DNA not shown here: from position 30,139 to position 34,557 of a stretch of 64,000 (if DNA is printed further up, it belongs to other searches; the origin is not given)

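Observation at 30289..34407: Single polypeptide fusing a NERD domain, a degenerate kinase, a canonical Hanks kinase and a P-loop NTPase with a Cys/His cluster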

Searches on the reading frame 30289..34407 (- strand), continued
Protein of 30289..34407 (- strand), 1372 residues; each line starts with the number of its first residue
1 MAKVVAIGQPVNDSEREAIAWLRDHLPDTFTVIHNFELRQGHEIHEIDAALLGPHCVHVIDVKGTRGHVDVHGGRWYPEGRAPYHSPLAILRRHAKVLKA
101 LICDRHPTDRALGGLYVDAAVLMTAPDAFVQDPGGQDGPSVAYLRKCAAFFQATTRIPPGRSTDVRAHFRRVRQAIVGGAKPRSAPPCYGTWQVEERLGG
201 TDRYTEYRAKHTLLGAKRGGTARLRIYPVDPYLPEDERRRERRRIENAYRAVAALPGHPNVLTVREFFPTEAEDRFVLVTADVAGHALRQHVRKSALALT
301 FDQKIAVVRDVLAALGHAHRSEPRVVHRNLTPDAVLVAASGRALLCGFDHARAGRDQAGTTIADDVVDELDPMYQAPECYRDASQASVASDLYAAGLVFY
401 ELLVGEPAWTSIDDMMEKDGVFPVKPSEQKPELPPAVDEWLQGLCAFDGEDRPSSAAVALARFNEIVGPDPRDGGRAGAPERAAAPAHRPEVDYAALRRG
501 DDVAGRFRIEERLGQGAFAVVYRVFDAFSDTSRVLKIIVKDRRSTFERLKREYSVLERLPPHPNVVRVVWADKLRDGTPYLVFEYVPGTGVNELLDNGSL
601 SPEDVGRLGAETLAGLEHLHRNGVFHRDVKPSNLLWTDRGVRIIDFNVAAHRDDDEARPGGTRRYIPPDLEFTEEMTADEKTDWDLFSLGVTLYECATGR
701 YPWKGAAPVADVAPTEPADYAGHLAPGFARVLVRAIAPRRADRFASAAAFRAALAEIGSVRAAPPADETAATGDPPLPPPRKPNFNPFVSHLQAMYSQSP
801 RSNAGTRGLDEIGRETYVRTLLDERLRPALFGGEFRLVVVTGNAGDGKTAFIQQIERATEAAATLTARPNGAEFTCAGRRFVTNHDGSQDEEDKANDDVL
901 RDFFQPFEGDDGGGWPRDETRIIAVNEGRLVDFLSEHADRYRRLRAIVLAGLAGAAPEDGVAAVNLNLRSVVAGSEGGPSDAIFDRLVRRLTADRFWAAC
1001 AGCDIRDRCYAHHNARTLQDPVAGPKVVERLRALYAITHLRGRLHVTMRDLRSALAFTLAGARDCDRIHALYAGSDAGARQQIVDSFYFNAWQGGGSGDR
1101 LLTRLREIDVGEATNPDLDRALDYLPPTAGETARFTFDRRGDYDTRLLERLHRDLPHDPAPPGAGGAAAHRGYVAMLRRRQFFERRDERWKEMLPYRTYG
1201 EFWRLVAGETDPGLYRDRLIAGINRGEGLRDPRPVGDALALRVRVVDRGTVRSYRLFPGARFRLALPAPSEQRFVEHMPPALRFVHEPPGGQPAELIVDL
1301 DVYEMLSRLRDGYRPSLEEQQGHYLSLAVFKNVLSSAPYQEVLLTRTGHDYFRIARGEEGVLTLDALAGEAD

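Call 23: find_related_loci(query=window:30289-34407:-, collection=genome_contigs, flank=10000)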
Query window:30289-34407:- (1372 aa) in genome_contigs; peptide patterns used: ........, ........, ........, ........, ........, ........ (x = any residue, [..] = any of these).
56 stretches matched a pattern; 14 encode a relative of the query (tblastn E <= 1e-3); 14 distinct loci.
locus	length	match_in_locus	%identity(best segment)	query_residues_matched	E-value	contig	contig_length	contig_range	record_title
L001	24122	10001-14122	88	1-1372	0e+0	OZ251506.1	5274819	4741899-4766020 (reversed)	MAG: Vicinamibacterales bacterium isolate aaa6a21a-436b-4590-abd6-8baef99f1637 genome assembly, chromosome: 1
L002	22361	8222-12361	81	1-1372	0e+0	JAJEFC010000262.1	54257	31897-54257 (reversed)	MAG: Vicinamibacteria bacterium isolate p16x34bins.66 k141_45060, whole genome shotgun sequence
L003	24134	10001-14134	77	1-1371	0e+0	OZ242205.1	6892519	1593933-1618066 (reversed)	MAG: Vicinamibacterales bacterium isolate eeb0043e-0032-4cf8-a264-719f6bba5173 genome assembly, chromosome: 1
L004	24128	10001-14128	72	1-1370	0e+0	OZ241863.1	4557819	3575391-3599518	MAG: Spirochaetia bacterium isolate 5eda55f6-7d73-4064-946f-addbc1f4c2cc genome assembly, chromosome: 1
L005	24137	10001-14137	70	1-1371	0e+0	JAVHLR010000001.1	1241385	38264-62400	MAG: Patescibacteria group bacterium isolate Ess09-17 NODE_1_length_1241385_cov_18.045301, whole genome shotgun sequence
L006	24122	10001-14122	72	1-1370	0e+0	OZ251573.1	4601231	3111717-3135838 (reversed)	MAG: Spirochaetia bacterium isolate 136ba4c7-3ba6-41ec-ab90-2fabde2105be genome assembly, chromosome: 1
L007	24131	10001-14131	69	1-1369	0e+0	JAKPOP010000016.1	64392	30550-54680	MAG: Deltaproteobacteria bacterium isolate JPNA_maxbin.075 k141_1236000, whole genome shotgun sequence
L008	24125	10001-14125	75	1-1371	0e+0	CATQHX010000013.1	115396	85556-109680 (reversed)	MAG: Vicinamibacterales bacterium isolate b531ce64-1057-46bd-a004-e227214a256a genome assembly, contig: contig_13, whole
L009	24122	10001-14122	59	1-1372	0e+0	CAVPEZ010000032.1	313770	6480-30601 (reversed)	MAG: uncultured Acidobacteriaceae bacterium isolate MFD10071.bin.3.36 genome assembly, contig: contig_61625, whole genom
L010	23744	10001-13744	77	1-1371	0e+0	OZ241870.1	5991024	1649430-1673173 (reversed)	MAG: Gammaproteobacteria bacterium isolate ca35ea08-545d-4259-bb59-35f508f037d2 genome assembly, chromosome: 1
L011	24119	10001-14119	73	1-1370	0e+0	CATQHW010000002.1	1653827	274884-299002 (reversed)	MAG: uncultured Spirochaetia bacterium isolate 66362a33-eddf-4579-992a-93dc3fc4ae3b genome assembly, contig: contig_2, w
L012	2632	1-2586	73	518-1371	0e+0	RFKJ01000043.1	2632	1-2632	MAG: Deltaproteobacteria bacterium isolate J125 k99_109010, whole genome shotgun sequence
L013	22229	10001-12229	87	1-746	0e+0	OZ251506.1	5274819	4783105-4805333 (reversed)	MAG: Vicinamibacterales bacterium isolate aaa6a21a-436b-4590-abd6-8baef99f1637 genome assembly, chromosome: 1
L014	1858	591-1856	78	1-703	0e+0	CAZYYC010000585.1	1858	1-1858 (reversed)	MAG TPA_asm: uncultured Anaerolineales bacterium isolate SRP241326_co1_43 genome assembly, contig: NODE_63977_length_185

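Call 25: list_cluster_members(proteins=[P0003, P0045, P0058, P0076, P0088, P0102, P0120])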
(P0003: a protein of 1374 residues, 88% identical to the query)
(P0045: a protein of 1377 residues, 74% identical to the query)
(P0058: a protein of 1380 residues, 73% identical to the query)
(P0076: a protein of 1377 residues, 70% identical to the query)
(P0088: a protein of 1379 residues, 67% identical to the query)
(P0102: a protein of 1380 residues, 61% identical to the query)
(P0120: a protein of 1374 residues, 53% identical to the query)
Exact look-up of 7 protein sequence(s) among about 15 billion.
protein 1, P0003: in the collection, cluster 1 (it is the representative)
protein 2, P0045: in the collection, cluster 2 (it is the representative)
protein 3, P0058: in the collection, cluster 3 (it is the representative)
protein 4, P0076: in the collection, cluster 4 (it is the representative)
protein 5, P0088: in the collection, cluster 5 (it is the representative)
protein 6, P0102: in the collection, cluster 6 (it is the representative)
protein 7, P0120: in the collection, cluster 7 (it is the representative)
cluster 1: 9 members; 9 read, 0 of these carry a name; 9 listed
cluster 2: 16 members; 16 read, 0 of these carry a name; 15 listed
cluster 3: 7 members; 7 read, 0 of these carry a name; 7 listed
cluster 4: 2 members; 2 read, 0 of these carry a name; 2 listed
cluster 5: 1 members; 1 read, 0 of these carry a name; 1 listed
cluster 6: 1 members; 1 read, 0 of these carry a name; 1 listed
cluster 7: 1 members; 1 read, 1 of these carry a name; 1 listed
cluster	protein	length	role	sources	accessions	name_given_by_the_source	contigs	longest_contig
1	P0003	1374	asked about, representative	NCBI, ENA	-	-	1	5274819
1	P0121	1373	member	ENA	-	-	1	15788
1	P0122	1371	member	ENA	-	-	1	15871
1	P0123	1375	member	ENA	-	-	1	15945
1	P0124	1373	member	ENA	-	-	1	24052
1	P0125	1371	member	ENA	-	-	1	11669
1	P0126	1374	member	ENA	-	-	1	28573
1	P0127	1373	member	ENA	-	-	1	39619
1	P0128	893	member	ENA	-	-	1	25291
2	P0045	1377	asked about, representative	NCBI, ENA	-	-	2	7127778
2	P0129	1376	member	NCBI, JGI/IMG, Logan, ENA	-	-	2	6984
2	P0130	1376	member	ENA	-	-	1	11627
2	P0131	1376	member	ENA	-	-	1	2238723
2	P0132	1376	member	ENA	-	-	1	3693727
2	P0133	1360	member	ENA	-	-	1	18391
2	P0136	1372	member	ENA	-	-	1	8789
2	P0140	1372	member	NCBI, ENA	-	-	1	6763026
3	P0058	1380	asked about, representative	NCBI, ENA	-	-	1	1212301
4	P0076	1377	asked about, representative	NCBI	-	-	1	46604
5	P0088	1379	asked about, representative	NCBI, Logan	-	-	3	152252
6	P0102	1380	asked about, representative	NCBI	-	-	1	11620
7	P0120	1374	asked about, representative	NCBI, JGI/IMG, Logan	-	serine/threonine protein kinase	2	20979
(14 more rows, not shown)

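Call 54: search_protein_families(library=ncbifam, proteins=[L002:4777-6801:+, L005:6565-8580:+, L004:6839-8560:+, L003:4592-6565:+, L003:6340-8589:+, L008:6565-8589:+, L009:6413-8446:+, L010:6508-7209:+, L010:7952-8461:+, L011:7959-8345:+], max_evalue=0.001)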
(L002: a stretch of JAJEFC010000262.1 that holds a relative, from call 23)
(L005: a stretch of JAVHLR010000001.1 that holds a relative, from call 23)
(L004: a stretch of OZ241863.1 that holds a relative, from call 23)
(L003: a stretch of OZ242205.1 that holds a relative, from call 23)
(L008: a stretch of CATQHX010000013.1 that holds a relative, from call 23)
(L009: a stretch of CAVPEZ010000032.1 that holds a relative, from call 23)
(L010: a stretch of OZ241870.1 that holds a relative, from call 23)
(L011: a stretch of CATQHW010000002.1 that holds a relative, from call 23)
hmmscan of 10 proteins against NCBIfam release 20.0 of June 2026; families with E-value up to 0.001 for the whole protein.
L002:4777-6801:+ (674 aa): 1 family
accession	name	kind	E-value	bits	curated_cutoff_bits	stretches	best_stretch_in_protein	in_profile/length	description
NF047738.1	antiphage_MADS2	equivalog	1.4e-204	681.1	720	1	22-666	4-654/654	methylation-associated defense system DNA methyltransferase MAD2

L005:6565-8580:+ (671 aa): 1 family
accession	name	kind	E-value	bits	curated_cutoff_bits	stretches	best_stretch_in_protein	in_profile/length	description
NF047738.1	antiphage_MADS2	equivalog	2.9e-215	716.4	720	1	21-663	4-654/654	methylation-associated defense system DNA methyltransferase MAD2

L004:6839-8560:+ (573 aa): 0 families

L003:4592-6565:+ (657 aa): 0 families

L003:6340-8589:+ (749 aa): 1 family
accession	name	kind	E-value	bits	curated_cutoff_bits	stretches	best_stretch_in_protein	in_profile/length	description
NF047738.1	antiphage_MADS2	equivalog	9e-210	698.3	720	1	99-741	5-654/654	methylation-associated defense system DNA methyltransferase MAD2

L008:6565-8589:+ (674 aa): 1 family
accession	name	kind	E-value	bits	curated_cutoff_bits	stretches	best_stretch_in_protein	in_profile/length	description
NF047738.1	antiphage_MADS2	equivalog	1.6e-206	687.5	720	1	24-666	4-654/654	methylation-associated defense system DNA methyltransferase MAD2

L009:6413-8446:+ (677 aa): 1 family
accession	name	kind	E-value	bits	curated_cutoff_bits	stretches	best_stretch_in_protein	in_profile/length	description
NF047738.1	antiphage_MADS2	equivalog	1e-210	701.4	720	1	24-669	3-654/654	methylation-associated defense system DNA methyltransferase MAD2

L010:6508-7209:+ (233 aa): 0 families

L010:7952-8461:+ (169 aa): 0 families

L011:7959-8345:+ (128 aa): 0 families

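Call 67: search_dna_similar(query=window:30292-34407:-, collection=plasmids, mode=protein, max_evalue=1e-20, max_rows=15)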
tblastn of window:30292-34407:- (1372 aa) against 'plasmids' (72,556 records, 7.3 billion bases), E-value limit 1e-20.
Records with a match: 13; places in all: 13; records where one place covers at least 80% of the query: 3.
Best place of each record, by identity: <60% 13.
By first word of the organism name: Rhizobium 2; Streptomyces 2; Piscinibacter 1; Hymenobacter 1; Chondrinema 1; Bacillus 1; Bacteroides 1; Phocaeicola 1; Sphaerotilus 1; Nonomuraea 1; and 1 more.
By predicted mobility (MOB-suite, as given by PLSDB): non-mobilizable 9; mobilizable 2; conjugative 2.
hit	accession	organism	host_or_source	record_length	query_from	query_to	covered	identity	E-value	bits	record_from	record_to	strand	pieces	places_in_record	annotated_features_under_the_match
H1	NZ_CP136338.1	Piscinibacter gummiphilus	single cell,soil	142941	1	1369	100%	47.7%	0e+0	1107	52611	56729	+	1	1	protein kinase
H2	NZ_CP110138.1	Hymenobacter sp. YIM 151858-1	whole organism,soil sample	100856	11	1354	98%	30.3%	8e-125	437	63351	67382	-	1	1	serine/threonine protein kinase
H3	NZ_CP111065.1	Chondrinema litorale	Seaweed,red alga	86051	46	1304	92%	26.9%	1e-108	388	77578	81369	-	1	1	protein kinase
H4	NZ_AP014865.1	Bacillus thuringiensis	-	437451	609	1327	52%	31.2%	2e-83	311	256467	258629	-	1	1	protein kinase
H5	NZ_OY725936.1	Bacteroides finegoldii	-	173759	580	1322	54%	29.6%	3e-74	281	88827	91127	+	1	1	serine/threonine protein kinase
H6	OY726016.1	Phocaeicola massiliensis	-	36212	582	1124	40%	33.2%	4e-73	278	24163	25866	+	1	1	record has no annotation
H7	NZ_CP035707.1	Sphaerotilus sulfidivorans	cell culture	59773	15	707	51%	25.5%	5e-28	131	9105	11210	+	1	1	pglW: BREX system serine/threonine kinase PglW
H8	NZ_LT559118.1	Nonomuraea gerenzanensis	-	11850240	1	406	30%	43.0%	4e-75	284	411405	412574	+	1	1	none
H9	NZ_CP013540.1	Rhizobium phaseoli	Phaseolus vulgaris,Whole ...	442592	611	1070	34%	30.3%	1e-32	146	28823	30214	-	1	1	NERD domain-containing protein kinase family protein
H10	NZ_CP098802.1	Rhizobium anhuiense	Trifolium dubium,Cell culture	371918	789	1069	20%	32.4%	1e-24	120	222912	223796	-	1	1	NERD domain-containing protein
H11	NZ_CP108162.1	Streptomyces sp. NBC_00158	-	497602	499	732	17%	35.3%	8e-21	107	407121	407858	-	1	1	protein kinase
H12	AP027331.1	Sphingobium sp. TomTYG65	-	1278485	505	724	16%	34.2%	1e-22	114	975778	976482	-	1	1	hypothetical protein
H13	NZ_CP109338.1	Streptomyces sp. NBC_00455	-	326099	500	712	16%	34.1%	5e-21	108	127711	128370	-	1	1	serine/threonine-protein kinase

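Call 68: get_annotated_region(hit=H1, flank=11000)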
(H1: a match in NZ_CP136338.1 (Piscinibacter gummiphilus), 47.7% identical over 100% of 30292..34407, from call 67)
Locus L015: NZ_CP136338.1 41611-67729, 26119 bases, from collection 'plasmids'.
description: Piscinibacter gummiphilus strain SBD 7-3 plasmid unnamed2, complete sequence
organism: Piscinibacter gummiphilus (NCBI taxid 946333)
taxonomy: Bacteria; Pseudomonadota; Betaproteobacteria; Burkholderiales; Sphaerotilaceae; Piscinibacter; Piscinibacter gummiphilus
host: -; source: single cell,soil; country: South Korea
typing (MOB-suite, as given by PLSDB): non-mobilizable
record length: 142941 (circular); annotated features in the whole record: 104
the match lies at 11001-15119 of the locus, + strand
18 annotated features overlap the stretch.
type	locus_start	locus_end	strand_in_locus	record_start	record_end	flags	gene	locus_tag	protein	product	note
CDS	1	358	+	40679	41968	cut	-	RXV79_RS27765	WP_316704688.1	replication initiation protein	-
CDS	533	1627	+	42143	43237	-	-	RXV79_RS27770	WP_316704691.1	AAA family ATPase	-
CDS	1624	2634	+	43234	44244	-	-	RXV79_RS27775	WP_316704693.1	ParB/RepB/Spo0J family partition protein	GO:0007059 - chromosome segregation [Evidence IEA]; GO:0000910 - cytokinesis [Evidence IEA]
CDS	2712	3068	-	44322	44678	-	-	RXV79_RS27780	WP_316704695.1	hypothetical protein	-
CDS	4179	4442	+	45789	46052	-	-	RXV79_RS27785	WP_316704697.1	hypothetical protein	-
CDS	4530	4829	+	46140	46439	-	-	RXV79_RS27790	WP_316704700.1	hypothetical protein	-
CDS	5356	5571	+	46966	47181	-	-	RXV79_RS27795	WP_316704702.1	helix-turn-helix domain-containing protein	-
CDS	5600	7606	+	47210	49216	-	-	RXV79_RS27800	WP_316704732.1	N-6 DNA methylase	GO:0006306 - DNA methylation [Evidence IEA]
CDS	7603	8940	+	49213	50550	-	-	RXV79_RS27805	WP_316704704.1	AAA family ATPase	-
CDS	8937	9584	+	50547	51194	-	-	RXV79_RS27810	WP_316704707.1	hypothetical protein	-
CDS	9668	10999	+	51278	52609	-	-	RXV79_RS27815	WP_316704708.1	hypothetical protein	-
CDS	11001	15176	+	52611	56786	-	-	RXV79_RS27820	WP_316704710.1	protein kinase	GO:0006468 - protein phosphorylation [Evidence IEA]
CDS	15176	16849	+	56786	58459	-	-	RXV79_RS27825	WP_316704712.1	hypothetical protein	-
CDS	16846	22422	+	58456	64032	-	-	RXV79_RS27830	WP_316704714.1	hypothetical protein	-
CDS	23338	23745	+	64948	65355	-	-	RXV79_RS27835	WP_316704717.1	helix-turn-helix transcriptional regulator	-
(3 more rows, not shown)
